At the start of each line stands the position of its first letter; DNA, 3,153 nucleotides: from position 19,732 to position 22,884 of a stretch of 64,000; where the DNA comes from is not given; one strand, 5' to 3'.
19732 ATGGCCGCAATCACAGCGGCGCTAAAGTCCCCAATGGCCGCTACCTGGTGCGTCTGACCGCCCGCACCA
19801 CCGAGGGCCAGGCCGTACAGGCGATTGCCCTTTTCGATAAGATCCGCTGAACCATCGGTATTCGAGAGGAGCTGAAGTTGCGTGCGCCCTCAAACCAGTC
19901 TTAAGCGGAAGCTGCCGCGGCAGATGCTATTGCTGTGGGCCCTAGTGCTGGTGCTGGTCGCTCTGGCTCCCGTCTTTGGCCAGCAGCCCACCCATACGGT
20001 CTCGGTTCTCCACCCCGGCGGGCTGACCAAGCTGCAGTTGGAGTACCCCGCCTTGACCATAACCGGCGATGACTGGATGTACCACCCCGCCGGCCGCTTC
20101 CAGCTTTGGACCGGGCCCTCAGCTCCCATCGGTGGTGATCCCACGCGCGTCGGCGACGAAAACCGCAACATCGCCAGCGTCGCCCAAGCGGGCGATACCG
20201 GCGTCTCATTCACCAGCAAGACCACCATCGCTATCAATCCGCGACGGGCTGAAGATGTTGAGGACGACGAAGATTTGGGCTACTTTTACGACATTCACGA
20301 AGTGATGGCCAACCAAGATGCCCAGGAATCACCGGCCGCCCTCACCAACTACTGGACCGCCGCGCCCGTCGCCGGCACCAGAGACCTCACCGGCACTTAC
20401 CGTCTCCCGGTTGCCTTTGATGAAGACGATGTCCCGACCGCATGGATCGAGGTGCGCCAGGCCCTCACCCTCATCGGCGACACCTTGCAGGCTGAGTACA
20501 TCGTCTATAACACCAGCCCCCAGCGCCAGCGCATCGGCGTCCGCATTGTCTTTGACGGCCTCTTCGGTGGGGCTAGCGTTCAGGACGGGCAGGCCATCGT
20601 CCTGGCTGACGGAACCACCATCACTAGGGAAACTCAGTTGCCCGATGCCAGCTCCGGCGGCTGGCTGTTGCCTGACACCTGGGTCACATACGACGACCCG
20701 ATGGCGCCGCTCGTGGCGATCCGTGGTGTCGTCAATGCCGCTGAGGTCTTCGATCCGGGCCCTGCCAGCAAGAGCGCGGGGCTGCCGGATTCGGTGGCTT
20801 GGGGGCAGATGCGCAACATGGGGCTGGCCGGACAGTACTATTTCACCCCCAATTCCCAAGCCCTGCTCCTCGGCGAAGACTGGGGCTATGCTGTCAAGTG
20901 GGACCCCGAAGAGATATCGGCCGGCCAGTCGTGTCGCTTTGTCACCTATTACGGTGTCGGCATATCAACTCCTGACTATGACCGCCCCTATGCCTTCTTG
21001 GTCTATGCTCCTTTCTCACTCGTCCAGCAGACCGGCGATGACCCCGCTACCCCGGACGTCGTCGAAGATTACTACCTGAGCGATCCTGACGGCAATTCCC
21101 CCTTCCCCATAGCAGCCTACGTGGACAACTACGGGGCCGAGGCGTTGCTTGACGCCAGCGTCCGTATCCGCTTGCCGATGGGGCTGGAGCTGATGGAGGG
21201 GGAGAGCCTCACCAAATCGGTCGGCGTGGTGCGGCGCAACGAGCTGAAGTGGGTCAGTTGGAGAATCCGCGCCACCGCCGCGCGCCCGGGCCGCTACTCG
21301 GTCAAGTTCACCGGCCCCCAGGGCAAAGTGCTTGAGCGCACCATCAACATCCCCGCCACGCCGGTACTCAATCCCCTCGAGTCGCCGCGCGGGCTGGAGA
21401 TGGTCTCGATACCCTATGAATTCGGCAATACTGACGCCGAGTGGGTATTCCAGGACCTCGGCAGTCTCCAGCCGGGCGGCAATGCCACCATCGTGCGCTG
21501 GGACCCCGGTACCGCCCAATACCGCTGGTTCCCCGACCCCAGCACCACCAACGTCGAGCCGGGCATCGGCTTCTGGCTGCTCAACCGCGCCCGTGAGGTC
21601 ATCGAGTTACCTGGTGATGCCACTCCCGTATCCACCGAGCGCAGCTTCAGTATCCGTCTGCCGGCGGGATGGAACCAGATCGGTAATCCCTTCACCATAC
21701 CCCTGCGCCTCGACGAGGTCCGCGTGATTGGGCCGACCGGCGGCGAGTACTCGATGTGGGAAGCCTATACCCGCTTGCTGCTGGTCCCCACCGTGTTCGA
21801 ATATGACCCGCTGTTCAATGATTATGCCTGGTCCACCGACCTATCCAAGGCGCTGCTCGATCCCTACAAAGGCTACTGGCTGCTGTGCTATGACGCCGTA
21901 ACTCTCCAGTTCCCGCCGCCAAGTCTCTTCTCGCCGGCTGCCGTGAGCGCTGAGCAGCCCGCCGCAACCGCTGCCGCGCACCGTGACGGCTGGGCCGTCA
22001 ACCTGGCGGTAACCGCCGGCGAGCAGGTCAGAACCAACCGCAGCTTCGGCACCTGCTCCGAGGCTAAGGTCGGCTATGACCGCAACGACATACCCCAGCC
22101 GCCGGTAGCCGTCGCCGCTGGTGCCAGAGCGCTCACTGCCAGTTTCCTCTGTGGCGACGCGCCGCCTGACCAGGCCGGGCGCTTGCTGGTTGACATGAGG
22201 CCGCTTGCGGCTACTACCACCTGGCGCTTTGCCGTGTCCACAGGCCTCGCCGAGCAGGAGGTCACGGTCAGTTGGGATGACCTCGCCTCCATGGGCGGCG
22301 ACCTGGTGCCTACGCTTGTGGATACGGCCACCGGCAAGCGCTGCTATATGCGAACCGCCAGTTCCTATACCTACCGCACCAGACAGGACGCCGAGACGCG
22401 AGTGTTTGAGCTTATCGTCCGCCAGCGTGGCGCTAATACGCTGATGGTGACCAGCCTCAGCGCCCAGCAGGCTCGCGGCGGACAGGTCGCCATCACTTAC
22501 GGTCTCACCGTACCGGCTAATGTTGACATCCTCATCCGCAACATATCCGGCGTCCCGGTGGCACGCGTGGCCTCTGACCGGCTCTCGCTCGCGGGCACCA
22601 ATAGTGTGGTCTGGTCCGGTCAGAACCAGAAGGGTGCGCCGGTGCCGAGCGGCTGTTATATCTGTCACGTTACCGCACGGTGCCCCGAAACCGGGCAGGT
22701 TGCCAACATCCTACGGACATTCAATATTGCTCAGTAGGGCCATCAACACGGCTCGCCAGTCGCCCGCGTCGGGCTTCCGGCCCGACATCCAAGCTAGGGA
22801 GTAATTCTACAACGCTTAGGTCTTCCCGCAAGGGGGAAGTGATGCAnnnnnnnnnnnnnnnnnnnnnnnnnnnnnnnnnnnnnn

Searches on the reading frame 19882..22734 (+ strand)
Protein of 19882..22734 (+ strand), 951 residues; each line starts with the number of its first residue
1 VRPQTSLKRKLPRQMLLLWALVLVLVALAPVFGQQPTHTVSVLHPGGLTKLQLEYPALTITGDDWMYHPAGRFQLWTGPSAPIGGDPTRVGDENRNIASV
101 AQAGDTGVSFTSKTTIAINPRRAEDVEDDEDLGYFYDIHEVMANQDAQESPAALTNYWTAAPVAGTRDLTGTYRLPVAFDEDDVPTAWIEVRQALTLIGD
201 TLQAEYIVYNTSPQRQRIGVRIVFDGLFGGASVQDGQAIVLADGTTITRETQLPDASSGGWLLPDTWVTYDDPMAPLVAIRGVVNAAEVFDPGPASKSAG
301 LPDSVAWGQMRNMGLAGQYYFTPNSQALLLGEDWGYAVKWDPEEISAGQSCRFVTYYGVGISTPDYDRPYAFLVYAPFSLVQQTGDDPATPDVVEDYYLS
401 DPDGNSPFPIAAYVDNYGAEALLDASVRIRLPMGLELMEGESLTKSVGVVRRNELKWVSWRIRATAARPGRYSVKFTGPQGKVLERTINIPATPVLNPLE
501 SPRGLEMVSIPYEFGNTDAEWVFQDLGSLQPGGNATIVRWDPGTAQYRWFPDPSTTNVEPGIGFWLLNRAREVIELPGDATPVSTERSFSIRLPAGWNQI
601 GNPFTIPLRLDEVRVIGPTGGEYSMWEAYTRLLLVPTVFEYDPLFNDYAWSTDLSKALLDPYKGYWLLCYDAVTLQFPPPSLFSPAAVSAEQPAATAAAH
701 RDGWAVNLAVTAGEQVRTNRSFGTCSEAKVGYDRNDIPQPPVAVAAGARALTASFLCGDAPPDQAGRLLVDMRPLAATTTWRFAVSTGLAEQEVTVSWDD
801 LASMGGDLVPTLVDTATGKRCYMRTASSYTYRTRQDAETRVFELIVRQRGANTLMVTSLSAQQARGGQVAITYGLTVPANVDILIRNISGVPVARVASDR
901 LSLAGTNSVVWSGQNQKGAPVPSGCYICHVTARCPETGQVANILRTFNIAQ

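Call 6: search_protein_families(library=pfam, proteins=[window:19882-22734:+], max_evalue=1)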
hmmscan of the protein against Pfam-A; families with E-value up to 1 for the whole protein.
window:19882-22734:+ (951 aa): 3 families
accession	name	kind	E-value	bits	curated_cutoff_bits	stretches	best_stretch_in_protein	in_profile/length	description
PF13860.13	FlgD_ig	-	9.2e-06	26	27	1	866-932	9-75/79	FlgD Ig-like domain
PF10633.15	NPCBM_assoc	-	0.011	16.4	24.4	0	410-477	9-74/78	NPCBM-associated, NEW3 domain of alpha-galactosidase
PF19744.4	DUF6232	-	0.55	11.1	27.4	0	16-49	58-95/117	Family of unknown function (DUF6232)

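Call 7: search_protein_families(library=ncbifam, proteins=[window:19882-22734:+], max_evalue=1)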
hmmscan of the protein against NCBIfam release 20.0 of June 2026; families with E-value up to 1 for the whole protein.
window:19882-22734:+ (951 aa): 3 families
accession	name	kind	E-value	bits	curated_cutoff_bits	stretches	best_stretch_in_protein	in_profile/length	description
NF005176.1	PRK06655.1-1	equivalog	0.00027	20.9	230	1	879-945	97-162/197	flagellar hook assembly protein FlgD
NF052228.1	T9SS_PorZ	equivalog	0.014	13.8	260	1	867-943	686-753/757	type IX secretion system anionic LPS delivery protein PorZ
NF009453.0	PRK12813.1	equivalog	0.056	13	264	1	884-932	129-173/223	flagellar basal body rod modification protein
